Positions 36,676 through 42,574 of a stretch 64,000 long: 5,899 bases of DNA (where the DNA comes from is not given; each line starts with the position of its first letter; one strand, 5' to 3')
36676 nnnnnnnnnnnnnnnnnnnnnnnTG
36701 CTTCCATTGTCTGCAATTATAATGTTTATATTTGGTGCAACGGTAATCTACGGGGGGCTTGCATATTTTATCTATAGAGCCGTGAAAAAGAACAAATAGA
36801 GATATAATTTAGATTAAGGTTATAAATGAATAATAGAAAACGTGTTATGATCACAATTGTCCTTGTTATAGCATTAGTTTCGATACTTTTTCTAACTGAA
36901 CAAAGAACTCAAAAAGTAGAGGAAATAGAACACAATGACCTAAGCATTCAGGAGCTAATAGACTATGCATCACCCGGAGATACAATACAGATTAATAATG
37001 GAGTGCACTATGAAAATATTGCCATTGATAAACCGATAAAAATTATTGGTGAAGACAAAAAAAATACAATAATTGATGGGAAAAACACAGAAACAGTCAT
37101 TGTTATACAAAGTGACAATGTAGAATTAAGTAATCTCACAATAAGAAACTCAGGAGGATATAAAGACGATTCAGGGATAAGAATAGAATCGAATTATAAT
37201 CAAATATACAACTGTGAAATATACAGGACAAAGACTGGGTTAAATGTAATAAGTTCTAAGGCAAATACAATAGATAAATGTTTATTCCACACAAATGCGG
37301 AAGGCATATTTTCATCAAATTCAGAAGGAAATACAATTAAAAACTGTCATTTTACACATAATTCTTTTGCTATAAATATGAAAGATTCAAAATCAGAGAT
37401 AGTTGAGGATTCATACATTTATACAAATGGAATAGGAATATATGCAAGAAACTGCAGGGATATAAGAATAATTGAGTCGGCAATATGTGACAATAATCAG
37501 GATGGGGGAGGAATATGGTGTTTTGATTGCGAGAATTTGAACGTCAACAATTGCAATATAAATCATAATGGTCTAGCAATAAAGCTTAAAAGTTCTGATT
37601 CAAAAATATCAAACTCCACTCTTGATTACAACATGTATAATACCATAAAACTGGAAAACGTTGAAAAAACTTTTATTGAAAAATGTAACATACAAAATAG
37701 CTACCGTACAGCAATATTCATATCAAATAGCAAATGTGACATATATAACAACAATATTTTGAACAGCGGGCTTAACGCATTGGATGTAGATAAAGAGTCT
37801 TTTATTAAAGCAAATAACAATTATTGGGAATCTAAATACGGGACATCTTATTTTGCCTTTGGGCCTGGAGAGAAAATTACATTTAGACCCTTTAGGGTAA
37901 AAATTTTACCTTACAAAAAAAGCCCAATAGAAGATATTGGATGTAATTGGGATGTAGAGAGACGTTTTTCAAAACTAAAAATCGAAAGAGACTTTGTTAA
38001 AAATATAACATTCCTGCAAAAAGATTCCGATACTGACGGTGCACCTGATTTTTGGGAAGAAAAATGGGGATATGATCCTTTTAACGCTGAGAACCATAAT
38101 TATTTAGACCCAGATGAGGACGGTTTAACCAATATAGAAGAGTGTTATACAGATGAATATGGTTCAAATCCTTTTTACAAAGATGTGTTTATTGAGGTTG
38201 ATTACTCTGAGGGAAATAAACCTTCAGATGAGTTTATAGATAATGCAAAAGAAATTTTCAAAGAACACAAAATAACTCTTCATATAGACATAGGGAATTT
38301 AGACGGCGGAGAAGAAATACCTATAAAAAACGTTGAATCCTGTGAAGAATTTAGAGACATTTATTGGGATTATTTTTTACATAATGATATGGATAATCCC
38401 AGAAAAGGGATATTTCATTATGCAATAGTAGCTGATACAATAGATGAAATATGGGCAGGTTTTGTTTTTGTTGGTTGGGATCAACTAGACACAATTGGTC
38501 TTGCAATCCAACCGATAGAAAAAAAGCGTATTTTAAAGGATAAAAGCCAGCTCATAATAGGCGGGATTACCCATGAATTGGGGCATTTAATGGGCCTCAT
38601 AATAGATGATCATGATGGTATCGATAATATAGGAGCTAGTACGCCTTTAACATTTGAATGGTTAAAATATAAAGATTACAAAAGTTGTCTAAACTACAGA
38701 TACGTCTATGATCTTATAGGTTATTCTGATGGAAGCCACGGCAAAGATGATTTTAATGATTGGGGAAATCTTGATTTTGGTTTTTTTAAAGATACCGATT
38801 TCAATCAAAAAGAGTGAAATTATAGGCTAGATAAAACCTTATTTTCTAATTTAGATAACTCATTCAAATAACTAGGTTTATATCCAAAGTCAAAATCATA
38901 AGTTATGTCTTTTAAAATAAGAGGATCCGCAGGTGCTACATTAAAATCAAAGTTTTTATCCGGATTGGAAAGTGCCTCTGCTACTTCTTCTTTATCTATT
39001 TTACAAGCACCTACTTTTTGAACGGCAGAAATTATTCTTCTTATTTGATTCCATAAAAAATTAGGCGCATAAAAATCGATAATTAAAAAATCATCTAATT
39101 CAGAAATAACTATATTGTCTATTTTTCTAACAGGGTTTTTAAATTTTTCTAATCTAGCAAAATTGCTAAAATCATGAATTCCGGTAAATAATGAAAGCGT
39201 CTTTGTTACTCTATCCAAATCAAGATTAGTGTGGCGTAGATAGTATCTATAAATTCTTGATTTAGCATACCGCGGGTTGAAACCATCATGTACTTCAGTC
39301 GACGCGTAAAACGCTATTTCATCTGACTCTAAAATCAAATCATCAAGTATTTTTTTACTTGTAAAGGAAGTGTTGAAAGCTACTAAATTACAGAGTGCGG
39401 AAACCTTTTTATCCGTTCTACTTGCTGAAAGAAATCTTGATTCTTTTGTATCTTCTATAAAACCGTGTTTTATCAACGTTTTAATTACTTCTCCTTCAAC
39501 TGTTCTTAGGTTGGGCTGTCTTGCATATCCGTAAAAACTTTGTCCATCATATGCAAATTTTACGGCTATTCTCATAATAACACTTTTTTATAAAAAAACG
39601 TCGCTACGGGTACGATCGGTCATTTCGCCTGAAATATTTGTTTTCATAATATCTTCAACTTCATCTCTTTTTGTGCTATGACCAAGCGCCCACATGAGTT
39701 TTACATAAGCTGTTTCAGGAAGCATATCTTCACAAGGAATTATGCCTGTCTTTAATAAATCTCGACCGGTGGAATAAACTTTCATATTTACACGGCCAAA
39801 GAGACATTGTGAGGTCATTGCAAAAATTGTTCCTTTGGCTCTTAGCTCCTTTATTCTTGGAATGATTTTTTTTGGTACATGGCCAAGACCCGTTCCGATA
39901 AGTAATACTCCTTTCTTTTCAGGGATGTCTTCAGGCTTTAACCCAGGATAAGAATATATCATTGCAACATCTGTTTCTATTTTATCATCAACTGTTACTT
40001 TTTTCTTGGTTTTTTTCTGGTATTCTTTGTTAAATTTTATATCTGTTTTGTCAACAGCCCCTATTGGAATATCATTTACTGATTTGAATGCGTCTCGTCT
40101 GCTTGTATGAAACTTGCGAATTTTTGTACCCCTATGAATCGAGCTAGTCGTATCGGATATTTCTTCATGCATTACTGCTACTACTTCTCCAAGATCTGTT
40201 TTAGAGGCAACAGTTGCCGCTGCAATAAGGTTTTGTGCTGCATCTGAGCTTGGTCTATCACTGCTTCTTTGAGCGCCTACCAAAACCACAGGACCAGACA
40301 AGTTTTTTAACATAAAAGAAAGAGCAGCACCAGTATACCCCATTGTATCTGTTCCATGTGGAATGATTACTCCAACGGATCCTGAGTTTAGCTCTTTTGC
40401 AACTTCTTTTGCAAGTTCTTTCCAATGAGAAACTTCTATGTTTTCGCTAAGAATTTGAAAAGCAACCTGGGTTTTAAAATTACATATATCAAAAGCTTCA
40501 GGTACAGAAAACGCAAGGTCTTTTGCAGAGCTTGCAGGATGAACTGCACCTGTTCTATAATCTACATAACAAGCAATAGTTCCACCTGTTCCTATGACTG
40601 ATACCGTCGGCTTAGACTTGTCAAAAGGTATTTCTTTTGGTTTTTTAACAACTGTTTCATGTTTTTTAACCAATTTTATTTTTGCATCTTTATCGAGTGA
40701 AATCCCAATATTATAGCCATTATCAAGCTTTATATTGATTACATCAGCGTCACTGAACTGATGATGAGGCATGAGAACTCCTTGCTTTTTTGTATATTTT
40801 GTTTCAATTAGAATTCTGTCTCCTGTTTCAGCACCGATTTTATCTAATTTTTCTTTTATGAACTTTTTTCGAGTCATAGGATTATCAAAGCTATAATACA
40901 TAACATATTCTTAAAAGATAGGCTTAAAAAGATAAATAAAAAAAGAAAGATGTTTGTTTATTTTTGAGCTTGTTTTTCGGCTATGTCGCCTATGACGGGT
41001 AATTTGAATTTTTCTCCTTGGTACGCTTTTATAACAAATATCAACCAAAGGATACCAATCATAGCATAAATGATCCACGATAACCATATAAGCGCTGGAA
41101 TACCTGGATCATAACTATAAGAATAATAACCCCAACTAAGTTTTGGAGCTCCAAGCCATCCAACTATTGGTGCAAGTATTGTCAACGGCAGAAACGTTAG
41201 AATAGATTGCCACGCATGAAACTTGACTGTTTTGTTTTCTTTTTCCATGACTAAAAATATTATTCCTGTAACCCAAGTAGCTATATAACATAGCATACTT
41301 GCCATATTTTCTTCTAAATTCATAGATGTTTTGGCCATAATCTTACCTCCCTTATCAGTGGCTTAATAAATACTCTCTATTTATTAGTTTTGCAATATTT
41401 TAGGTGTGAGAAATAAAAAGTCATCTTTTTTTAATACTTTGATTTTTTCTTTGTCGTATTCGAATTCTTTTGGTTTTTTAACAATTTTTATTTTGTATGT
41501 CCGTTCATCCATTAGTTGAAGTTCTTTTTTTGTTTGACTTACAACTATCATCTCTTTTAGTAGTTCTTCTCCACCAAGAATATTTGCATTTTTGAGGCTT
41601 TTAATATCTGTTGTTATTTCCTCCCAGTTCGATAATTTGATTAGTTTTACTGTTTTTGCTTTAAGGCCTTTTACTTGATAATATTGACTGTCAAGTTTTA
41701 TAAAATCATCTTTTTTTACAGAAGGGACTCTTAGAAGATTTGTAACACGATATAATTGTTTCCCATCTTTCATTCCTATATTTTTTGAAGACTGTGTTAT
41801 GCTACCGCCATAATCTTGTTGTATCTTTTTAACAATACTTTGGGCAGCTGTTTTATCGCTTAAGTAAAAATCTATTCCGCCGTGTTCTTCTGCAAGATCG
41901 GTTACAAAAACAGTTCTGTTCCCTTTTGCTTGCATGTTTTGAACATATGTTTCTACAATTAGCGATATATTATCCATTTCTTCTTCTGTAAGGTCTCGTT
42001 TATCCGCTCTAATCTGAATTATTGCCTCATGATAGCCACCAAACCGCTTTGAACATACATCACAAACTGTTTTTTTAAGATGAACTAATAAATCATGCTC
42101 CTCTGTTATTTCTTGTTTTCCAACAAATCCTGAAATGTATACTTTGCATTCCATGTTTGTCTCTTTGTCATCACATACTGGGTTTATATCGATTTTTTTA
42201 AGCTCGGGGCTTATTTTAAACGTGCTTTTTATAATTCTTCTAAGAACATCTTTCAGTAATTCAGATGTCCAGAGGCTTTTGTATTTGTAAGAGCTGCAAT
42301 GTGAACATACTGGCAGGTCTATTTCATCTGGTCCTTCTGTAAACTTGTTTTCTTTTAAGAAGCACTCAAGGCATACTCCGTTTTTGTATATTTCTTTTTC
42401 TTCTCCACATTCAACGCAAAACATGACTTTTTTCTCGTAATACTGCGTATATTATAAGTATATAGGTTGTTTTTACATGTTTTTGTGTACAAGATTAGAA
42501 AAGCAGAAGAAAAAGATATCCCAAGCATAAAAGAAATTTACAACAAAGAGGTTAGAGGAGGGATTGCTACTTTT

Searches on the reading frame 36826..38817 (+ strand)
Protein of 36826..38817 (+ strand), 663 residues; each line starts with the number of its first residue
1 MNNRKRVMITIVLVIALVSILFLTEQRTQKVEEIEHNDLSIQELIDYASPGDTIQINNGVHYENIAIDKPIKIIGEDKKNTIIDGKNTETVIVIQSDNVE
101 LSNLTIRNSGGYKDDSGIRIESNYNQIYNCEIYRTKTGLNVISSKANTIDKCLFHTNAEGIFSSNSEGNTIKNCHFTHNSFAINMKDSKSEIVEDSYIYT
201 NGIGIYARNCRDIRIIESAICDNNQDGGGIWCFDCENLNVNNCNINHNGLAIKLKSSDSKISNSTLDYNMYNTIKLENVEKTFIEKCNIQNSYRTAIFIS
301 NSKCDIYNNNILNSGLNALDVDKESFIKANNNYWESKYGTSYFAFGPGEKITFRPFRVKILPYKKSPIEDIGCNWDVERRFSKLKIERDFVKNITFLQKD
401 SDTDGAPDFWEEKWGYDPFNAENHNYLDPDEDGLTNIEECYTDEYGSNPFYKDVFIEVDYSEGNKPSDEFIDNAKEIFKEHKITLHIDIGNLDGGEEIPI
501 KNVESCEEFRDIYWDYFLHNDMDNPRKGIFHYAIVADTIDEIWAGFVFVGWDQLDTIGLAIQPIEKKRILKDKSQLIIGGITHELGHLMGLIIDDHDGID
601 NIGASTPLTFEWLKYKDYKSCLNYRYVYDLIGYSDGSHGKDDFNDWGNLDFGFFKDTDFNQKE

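Call 45: search_protein_families(library=pfam, proteins=[window:36826-38817:+], max_evalue=0.000001)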
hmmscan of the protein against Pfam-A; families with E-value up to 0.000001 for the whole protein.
window:36826-38817:+ (663 aa): 2 families
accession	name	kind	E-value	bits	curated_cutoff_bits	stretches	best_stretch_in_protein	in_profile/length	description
PF13229.12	Beta_helix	-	7.5e-25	87.8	25.9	2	116-265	1-157/158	Right handed beta helix region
PF05048.19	NosD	-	3.4e-16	59.7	23.6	1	48-225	4-174/212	Periplasmic copper-binding protein (NosD)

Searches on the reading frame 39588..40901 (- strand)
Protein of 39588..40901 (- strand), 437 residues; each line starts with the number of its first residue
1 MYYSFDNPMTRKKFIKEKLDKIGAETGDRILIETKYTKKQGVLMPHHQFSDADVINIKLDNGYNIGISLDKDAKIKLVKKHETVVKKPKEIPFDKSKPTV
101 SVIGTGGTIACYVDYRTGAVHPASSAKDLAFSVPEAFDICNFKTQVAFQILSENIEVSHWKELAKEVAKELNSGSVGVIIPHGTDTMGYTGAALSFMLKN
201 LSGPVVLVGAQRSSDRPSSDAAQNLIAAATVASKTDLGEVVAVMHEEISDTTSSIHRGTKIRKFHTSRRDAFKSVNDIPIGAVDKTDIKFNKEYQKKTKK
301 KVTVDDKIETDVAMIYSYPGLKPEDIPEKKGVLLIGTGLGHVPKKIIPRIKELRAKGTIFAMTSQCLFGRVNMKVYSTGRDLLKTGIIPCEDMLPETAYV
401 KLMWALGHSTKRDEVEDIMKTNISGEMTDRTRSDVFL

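Call 30: search_protein_families(library=pfam, proteins=[window:39588-40901:-], max_evalue=0.00001)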
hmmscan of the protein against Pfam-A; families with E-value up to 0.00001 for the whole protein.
window:39588-40901:- (437 aa): 3 families
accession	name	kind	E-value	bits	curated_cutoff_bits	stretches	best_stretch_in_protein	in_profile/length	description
PF00710.25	Asparaginase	-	1.1e-59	201.7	22.5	1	100-293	2-190/193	Asparaginase, N-terminal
PF17763.6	Asparaginase_C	-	2.1e-26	92.6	34.6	1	311-419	1-114/114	Glutaminase/Asparaginase C-terminal domain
PF18195.6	GatD_N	-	3.5e-17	61.9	25.7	1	24-78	1-54/54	GatD N-terminal domain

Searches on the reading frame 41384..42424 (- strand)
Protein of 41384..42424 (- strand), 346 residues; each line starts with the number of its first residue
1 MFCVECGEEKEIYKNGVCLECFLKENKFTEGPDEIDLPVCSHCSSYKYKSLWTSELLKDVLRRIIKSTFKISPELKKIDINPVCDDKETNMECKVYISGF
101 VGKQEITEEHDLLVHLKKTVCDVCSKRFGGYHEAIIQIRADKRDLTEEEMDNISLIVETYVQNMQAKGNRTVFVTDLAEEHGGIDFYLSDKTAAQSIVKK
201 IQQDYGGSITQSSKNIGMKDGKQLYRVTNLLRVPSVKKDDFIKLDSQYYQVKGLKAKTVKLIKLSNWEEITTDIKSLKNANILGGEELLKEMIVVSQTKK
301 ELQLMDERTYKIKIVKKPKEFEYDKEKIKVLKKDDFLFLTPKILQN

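Call 30: search_protein_families(library=pfam, proteins=[window:41384-42424:-], max_evalue=0.00001)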
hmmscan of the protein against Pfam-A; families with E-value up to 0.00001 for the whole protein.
window:41384-42424:- (346 aa): 1 family
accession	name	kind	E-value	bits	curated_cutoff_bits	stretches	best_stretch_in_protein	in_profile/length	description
PF04981.18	NMD3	-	8.6e-54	183.1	24.9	1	3-232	1-242/243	NMD3 family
